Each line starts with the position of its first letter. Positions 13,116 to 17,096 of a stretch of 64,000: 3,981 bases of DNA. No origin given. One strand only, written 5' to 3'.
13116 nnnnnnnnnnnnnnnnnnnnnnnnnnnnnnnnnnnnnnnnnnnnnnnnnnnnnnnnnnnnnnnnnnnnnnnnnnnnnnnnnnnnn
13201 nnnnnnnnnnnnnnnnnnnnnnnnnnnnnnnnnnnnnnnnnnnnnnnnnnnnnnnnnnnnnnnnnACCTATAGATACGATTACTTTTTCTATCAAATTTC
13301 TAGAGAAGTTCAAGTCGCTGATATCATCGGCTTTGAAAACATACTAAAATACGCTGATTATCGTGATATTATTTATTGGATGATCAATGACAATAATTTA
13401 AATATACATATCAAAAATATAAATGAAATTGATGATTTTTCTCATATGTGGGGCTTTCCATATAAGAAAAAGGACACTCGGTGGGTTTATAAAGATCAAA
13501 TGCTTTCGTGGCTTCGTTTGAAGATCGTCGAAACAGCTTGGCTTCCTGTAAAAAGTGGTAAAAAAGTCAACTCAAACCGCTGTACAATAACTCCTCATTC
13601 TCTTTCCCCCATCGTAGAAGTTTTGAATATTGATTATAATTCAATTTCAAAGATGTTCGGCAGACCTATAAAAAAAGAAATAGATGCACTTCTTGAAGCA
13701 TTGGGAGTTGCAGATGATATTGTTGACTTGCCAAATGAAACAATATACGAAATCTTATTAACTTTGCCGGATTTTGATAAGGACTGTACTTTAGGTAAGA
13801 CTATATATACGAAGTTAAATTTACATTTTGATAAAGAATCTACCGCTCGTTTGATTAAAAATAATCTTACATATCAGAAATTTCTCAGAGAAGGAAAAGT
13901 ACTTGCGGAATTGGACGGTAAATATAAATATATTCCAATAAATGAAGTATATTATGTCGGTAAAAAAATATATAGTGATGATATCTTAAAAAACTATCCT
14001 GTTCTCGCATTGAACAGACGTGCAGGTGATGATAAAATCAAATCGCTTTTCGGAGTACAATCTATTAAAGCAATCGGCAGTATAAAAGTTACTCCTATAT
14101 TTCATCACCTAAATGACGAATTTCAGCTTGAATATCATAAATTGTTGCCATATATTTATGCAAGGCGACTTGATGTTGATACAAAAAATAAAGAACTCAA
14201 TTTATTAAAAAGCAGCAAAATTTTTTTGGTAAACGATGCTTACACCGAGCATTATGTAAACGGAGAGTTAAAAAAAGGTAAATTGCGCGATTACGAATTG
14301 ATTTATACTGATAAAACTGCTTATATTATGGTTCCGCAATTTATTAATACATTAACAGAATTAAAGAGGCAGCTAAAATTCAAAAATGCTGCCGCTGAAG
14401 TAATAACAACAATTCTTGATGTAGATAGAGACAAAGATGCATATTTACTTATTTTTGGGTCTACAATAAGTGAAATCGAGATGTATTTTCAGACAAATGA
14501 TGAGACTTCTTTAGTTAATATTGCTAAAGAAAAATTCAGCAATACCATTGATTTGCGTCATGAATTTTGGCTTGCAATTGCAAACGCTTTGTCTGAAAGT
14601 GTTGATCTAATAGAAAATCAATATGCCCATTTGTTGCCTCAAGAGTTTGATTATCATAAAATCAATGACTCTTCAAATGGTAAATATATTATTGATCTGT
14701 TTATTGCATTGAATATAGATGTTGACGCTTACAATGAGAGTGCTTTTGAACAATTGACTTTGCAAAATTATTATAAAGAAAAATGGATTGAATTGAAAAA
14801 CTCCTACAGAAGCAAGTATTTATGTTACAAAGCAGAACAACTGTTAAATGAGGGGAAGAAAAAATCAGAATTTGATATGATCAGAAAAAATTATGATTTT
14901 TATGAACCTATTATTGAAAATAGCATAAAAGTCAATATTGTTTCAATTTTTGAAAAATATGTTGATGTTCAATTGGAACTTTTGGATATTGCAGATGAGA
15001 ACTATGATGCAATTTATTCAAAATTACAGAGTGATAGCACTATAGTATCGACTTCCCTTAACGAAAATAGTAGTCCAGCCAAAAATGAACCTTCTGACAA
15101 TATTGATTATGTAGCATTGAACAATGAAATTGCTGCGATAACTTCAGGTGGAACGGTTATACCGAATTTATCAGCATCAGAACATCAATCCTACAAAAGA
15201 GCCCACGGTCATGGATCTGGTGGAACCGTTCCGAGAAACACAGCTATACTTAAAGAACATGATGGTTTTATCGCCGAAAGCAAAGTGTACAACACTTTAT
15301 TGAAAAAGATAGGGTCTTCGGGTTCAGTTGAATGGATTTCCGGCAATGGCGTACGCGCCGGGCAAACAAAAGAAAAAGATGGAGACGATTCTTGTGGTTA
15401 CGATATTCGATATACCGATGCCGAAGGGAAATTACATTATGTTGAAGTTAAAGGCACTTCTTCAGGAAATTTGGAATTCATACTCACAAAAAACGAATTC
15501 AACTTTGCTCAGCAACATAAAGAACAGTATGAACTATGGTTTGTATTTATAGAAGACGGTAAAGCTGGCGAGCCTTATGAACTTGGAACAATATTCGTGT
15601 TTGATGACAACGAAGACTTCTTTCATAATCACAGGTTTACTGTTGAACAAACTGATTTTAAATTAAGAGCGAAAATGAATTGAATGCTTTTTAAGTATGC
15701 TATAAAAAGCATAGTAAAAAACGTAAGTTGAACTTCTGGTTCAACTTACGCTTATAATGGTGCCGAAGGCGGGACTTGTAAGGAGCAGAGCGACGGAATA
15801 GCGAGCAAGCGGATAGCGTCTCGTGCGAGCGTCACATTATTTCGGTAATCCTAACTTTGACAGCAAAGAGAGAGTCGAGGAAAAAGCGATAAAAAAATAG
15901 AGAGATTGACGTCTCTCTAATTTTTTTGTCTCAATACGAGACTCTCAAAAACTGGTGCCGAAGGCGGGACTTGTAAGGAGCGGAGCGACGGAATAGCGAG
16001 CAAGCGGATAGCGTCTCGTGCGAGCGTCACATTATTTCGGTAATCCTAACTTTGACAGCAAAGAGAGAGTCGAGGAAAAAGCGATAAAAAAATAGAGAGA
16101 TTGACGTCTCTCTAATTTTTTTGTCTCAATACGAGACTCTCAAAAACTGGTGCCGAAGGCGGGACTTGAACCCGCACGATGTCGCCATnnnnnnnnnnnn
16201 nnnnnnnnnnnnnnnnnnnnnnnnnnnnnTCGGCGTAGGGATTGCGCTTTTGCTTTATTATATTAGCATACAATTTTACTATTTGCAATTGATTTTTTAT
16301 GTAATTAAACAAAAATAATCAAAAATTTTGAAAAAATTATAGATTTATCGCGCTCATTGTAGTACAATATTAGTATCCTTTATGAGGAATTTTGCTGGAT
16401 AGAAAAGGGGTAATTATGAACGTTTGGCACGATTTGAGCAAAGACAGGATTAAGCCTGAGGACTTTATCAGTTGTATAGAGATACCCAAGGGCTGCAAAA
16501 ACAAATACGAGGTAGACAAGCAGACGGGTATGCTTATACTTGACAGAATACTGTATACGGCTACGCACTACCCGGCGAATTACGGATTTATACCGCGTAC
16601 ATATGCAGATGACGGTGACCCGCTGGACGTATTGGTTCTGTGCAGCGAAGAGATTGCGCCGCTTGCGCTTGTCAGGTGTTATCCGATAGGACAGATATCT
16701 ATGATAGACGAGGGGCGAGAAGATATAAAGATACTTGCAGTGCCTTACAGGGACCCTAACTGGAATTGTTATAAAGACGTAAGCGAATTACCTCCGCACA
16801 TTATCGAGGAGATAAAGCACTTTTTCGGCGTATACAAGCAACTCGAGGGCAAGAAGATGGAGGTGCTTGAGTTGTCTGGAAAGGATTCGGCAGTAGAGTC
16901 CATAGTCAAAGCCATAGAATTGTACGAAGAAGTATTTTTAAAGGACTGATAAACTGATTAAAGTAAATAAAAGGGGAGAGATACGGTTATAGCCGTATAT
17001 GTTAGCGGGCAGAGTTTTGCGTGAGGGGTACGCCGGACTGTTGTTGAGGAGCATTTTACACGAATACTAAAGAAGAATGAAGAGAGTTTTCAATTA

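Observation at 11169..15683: Orphan 1,504-aa GHKL-ATPase plus DUF3883-like nuclease protein: candidate single-gene defence/conflict system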

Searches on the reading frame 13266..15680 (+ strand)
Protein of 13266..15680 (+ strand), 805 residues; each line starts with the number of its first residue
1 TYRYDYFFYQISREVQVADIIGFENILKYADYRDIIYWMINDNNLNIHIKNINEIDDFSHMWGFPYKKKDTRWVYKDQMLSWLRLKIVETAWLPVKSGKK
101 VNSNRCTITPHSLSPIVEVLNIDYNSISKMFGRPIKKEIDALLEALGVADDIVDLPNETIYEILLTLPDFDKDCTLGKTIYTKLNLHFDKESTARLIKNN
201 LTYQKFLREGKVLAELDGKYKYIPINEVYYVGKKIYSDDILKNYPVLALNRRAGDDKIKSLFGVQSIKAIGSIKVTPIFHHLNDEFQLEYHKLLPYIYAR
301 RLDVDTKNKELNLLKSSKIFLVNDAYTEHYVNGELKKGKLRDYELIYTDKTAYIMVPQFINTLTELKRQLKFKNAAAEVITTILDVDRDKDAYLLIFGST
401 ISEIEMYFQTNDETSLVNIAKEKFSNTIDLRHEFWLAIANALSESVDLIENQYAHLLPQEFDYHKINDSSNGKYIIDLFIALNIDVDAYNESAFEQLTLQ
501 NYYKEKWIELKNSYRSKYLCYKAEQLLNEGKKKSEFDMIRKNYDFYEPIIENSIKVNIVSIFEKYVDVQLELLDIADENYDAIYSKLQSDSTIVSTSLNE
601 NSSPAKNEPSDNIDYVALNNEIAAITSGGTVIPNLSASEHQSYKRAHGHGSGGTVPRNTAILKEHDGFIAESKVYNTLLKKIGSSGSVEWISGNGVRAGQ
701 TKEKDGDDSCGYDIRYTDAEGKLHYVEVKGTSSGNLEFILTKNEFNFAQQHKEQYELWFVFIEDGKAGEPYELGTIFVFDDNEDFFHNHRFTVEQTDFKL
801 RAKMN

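Call 67: predict_structure(alignment_id=A3)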
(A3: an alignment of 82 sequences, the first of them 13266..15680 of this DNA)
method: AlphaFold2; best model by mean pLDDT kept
length: 805 residues; sequences in the alignment: 82
mean_pLDDT: 89.0   pTM: 0.64
mean pLDDT of the five models: 89.0, 88.8, 88.2, 87.5, 86.7
residues with pLDDT >= 90: 556; 70-90: 206; 50-70: 10; < 50: 33
segments of 3 or more residues with pLDDT < 50: 592-610, 642-654
pLDDT, mean of each block of 10 residues (from residue 1): 70 89 93 95 94 94 86 91 93 93 91 91 95 95 94 94 95 92 94 94 97 95 96 85 92 89 92 90 89 94 90 91 93 88 92 94 91 96 89 95 90 91 81 92 93 93 92 95 94 88 94 94 92 91 91 93 93 90 87 40 38 86 92 87 45 57 91 97 92 92 85 94 95 91 89 95 93 90 84 85 90
secondary structure, 60 per line:
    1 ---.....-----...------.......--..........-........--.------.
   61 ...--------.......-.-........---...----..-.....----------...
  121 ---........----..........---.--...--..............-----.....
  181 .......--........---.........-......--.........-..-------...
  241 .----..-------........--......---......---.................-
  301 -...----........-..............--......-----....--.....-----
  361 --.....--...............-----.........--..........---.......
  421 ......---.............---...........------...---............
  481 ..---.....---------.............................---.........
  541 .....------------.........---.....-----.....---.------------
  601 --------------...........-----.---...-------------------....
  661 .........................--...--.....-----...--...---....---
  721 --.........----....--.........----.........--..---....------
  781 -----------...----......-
elements in order (helices of 4 or more, strands of 3 or more residues): H4-8 E14-16 H23-29 H32-41 H43-50 E60-63 E72-75 H82-89 E93-95 E118-120 H124-131 H136-145 H157-170 H176-187 H190-197 H201-209 E211-216 E219-224 H238-241 H255-262 H267-270 E274-279 H283-299 H309-316 E318-331 E334-339 E345-348 E351-355 H363-367 H370-384 H390-398 H401-410 H414-426 H430-442 H446-456 H469-482 H486-490 H500-528 H533-545 H558-566 H570-574 H580-584 H615-625 E635-637 H657-685 E688-690 H693-697 E714-717 E723-731 E736-739 H742-750 E755-763 E771-774 E792-794 E799-804

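Call 70: fold_search(model_id=the predicted structure, library=pdb)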
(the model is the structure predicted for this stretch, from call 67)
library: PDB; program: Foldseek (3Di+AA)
matches with E <= 10: 105; with E <= 0.001: 0
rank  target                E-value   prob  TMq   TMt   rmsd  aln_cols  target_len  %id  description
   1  2wcz_A                3.4e-02  0.96  0.10  0.48   5.4       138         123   14  1.6A resolution structure of Archaeoglobus fulgidus Hjc, a Holliday junction resolvase from an archaeal hyperthermophi (released 2009-03-24)
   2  2wiw_B                4.0e-02  0.90  0.09  0.42   6.6       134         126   15  Crystal structures of Holliday junction resolvases from Archaeoglobus fulgidus bound to DNA substrate (released 2009-05-26)
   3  2wiz_A                4.4e-02  0.97  0.10  0.50   4.9       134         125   15  Crystal structures of Holliday junction resolvases from Archaeoglobus fulgidus bound to DNA substrate (released 2009-05-26)
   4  2wj0_A                7.8e-02  0.94  0.11  0.51   5.1       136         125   15  Crystal structures of Holliday junction resolvases from Archaeoglobus fulgidus bound to DNA substrate (released 2009-05-26)
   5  2wcw_A                8.2e-02  0.89  0.10  0.47   6.2       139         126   13  1.6A resolution structure of Archaeoglobus fulgidus Hjc, a Holliday junction resolvase from an archaeal hyperthermophi (released 2009-03-24)
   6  2wcw_D                9.1e-02  0.87  0.09  0.44   6.6       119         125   14  1.6A resolution structure of Archaeoglobus fulgidus Hjc, a Holliday junction resolvase from an archaeal hyperthermophi (released 2009-03-24)
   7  2wcw_C                1.1e-01  0.77  0.09  0.43   7.1       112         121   15  1.6A resolution structure of Archaeoglobus fulgidus Hjc, a Holliday junction resolvase from an archaeal hyperthermophi (released 2009-03-24)
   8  2wcz_B                1.1e-01  0.82  0.09  0.48   5.4       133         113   13  1.6A resolution structure of Archaeoglobus fulgidus Hjc, a Holliday junction resolvase from an archaeal hyperthermophi (released 2009-03-24)
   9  2wj0_B                1.1e-01  0.82  0.09  0.43   5.6       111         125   14  Crystal structures of Holliday junction resolvases from Archaeoglobus fulgidus bound to DNA substrate (released 2009-05-26)
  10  2wcw_B                1.3e-01  0.84  0.09  0.45   5.6       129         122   13  1.6A resolution structure of Archaeoglobus fulgidus Hjc, a Holliday junction resolvase from an archaeal hyperthermophi (released 2009-03-24)
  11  1gef_B                1.5e-01  0.93  0.09  0.49   4.7       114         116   18  Crystal structure of the archaeal holliday junction resolvase HJC (released 2001-03-21)
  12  2wiz_B                1.6e-01  0.60  0.08  0.40   6.9       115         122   14  Crystal structures of Holliday junction resolvases from Archaeoglobus fulgidus bound to DNA substrate (released 2009-05-26)
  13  1gef_E                1.8e-01  0.89  0.08  0.48   4.6       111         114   17  Crystal structure of the archaeal holliday junction resolvase HJC (released 2001-03-21)
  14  2wiw_A                1.8e-01  0.72  0.09  0.45   6.8       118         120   15  Crystal structures of Holliday junction resolvases from Archaeoglobus fulgidus bound to DNA substrate (released 2009-05-26)
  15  1ob9                  3.6e-01  0.44  0.08  0.41   8.2       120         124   14  Holliday Junction Resolving Enzyme (released 2004-10-15)
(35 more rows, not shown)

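Call 93: fold_search(model_id=the predicted structure, library=viral)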
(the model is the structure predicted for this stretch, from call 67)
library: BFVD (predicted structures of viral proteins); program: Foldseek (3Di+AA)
matches with E <= 10: 176; with E <= 0.001: 0
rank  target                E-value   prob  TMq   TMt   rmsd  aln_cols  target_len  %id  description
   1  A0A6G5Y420            1.7e-02  0.97  0.09  0.39   7.9       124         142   13  (no name in the UniProt tables at hand)
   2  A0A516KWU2            1.9e-02  0.97  0.11  0.47   8.4       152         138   10  (no name in the UniProt tables at hand)
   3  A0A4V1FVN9            2.5e-02  0.99  0.11  0.53   6.4       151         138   12  (no name in the UniProt tables at hand)
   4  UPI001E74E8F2         2.7e-02  0.99  0.13  0.49   5.4       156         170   15  (no name look-up for this kind of identifier)
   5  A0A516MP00            6.5e-02  0.97  0.14  0.52   8.4       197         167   12  (no name in the UniProt tables at hand)
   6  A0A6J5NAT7            8.5e-02  0.85  0.10  0.44   7.6       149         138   11  Uncharacterized protein [uncultured Caudovirales phage]
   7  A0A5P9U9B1            8.9e-02  0.96  0.09  0.55   4.9       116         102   14  (no name in the UniProt tables at hand)
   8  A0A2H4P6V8            9.4e-02  0.90  0.09  0.42   5.0       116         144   17  Putative DNA helicase [Pseudomonas phage tabernarius]
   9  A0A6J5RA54            1.2e-01  0.96  0.11  0.46   4.1       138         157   17  Protein NO VEIN C-terminal domain-containing protein [uncultured Caudovirales phage]
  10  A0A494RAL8            1.2e-01  0.82  0.09  0.43   5.3       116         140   17  Uncharacterized protein [Escherichia phage vB_EcoM-Ro157lw]
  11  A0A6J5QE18            1.4e-01  0.82  0.11  0.46   5.4       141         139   13  Uncharacterized protein [uncultured Caudovirales phage]
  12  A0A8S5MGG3            1.7e-01  0.72  0.10  0.33   8.8       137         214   14  Holliday junction resolvase RecU [Siphoviridae sp. ctGFb30]
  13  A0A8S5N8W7            1.7e-01  0.69  0.07  0.40  12.5       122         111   16  Nuclease [Siphoviridae sp. ctuaf34]
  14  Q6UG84                1.7e-01  0.44  0.08  0.26  12.8       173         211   11  ORF 211 [Sulfolobus virus-like particle SSV2]
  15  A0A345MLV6            1.9e-01  0.66  0.10  0.41   6.1       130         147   14  (no name in the UniProt tables at hand)
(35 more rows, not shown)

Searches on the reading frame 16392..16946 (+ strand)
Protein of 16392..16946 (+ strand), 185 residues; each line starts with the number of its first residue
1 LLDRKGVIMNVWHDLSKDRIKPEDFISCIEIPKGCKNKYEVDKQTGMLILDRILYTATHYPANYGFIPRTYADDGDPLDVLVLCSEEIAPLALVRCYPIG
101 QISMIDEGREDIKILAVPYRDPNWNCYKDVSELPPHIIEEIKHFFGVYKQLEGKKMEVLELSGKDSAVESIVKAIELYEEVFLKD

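Call 11: search_protein_families(library=pfam, proteins=[window:16392-16946:+], max_evalue=0.001)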
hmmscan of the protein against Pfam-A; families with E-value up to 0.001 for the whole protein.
window:16392-16946:+ (185 aa): 1 family
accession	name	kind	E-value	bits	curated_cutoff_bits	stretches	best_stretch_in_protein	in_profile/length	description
PF00719.24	Pyrophosphatase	-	1.1e-57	194.6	23.5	1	28-178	2-152/153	Inorganic pyrophosphatase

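Call 32: find_encoding_contigs(protein=window:16416-16946:+, flank=8000, max_places=10)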
Protein window:16416-16946:+ (177 aa): 23 contigs read that carry it; 10 places shown.
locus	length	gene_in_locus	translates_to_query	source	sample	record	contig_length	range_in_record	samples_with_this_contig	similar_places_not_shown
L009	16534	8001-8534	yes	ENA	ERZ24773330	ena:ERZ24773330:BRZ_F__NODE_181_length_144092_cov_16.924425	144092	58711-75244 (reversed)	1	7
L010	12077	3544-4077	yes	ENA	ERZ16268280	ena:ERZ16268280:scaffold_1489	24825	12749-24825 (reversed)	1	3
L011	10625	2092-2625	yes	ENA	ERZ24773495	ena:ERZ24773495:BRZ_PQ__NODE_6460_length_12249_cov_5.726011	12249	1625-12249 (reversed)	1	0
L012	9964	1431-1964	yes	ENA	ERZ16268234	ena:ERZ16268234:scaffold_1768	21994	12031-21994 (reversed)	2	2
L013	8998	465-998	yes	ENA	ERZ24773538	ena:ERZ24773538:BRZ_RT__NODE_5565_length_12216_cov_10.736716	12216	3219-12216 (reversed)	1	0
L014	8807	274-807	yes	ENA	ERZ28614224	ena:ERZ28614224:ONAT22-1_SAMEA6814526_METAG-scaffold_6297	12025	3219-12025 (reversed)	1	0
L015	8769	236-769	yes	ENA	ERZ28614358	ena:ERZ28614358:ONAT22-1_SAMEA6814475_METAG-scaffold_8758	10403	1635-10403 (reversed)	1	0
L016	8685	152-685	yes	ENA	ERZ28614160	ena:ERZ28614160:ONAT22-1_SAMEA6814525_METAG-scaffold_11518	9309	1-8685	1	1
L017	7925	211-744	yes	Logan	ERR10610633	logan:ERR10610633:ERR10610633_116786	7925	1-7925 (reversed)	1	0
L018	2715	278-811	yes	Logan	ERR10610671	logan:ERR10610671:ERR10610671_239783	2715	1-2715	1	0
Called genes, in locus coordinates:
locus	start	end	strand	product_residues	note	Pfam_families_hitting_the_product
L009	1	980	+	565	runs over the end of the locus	-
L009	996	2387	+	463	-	PF17651:Raco_middle, PF14574:RACo_C_ter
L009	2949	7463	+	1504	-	PF13020:NOV_C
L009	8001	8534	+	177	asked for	PF00719:Pyrophosphatase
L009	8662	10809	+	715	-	PF03772:Competence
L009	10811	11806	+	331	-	PF06144:DNA_pol3_delta (weak), PF21694:DNA_pol3_delta_C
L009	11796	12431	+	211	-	-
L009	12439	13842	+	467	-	PF04389:Peptidase_M28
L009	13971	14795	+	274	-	PF02457:DAC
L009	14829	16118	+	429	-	PF06245:DUF1015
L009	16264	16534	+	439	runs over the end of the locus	PF00696:AA_kinase, PF13840:ACT_7, PF22468:ACT_9, PF01842:ACT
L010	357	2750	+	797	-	PF13306:LRR_5, PF18998:Flg_new_2 (faint), PF09479:Flg_new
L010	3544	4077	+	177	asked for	PF00719:Pyrophosphatase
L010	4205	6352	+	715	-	PF03772:Competence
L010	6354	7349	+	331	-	PF06144:DNA_pol3_delta (weak), PF21694:DNA_pol3_delta_C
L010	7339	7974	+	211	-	-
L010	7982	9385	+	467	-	PF04389:Peptidase_M28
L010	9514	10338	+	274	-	PF02457:DAC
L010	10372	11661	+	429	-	PF06245:DUF1015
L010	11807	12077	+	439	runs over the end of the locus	PF00696:AA_kinase, PF13840:ACT_7 (weak), PF22468:ACT_9, PF01842:ACT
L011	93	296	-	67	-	PF01381:HTH_3, PF12844:HTH_19, PF13443:HTH_26, PF13560:HTH_31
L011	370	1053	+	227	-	PF13240:Zn_Ribbon_1, PF13248:Zn_ribbon_3 (weak), PF03703:bPH_2 (weak)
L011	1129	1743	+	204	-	-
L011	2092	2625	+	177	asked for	PF00719:Pyrophosphatase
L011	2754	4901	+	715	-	PF03772:Competence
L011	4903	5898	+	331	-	PF06144:DNA_pol3_delta (weak), PF21694:DNA_pol3_delta_C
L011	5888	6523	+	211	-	-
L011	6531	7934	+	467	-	PF04389:Peptidase_M28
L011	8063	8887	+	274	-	PF02457:DAC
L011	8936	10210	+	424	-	PF06245:DUF1015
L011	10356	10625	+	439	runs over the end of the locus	PF00696:AA_kinase, PF13840:ACT_7, PF22468:ACT_9, PF01842:ACT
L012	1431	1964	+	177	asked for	PF00719:Pyrophosphatase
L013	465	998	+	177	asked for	PF00719:Pyrophosphatase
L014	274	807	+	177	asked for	PF00719:Pyrophosphatase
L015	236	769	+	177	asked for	PF00719:Pyrophosphatase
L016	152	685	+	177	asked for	PF00719:Pyrophosphatase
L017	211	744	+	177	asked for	PF00719:Pyrophosphatase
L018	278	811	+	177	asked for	PF00719:Pyrophosphatase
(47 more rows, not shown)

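Call 48: search_protein_families(library=padloc, proteins=[L011:93-296:-, L011:370-1053:+, L011:1129-1743:+, L010:357-2750:+], max_evalue=0.001)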
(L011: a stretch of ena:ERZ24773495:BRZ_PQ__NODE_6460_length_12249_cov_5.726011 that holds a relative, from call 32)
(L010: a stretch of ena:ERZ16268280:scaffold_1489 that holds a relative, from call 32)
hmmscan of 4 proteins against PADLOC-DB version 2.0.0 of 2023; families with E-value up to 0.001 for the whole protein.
L011:93-296:- (67 aa): 18 families
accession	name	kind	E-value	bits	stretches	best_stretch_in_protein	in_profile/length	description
PDLC02926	HTH_VI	-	8.1e-13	46.5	1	3-58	6-61/92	-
PDLC04142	capH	-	1.1e-10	40.5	1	2-64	10-72/103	capH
PDLC03954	RmrA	-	6.3e-10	36.5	1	2-63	14-75/380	-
PDLC03952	RmrA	-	1.4e-09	35.3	1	2-62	26-86/395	-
PDLC03949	RmrA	-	3.9e-09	33.8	1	2-60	6-64/363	-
PDLC04775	PDC-M69A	-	2e-08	32.7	1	8-63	17-72/113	-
PDLC03951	RmrA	-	5.2e-08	30.3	1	2-62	12-72/400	-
PDLC03946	RmrA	-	9.3e-08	29.2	1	2-60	6-64/357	-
PDLC03947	RmrA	-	4.2e-07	27.1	1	2-62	15-75/383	-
PDLC03956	RmrA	-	4.8e-07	27.2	1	2-64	12-75/399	-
PDLC03944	RmrA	-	2.5e-06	24.8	1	2-61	10-69/384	-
PDLC03945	RmrA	-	5.1e-06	23.9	1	2-61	6-65/394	-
PDLC03667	Control_protein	-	7.6e-06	24.2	1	1-62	4-69/101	control protein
PDLC03665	Control_protein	-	1.3e-05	23.4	1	3-62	13-73/77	control protein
PDLC03953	RmrA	-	0.00011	19.6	1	2-57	9-64/373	-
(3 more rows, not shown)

L011:370-1053:+ (227 aa): 0 families

L011:1129-1743:+ (204 aa): 0 families

L010:357-2750:+ (797 aa): 0 families
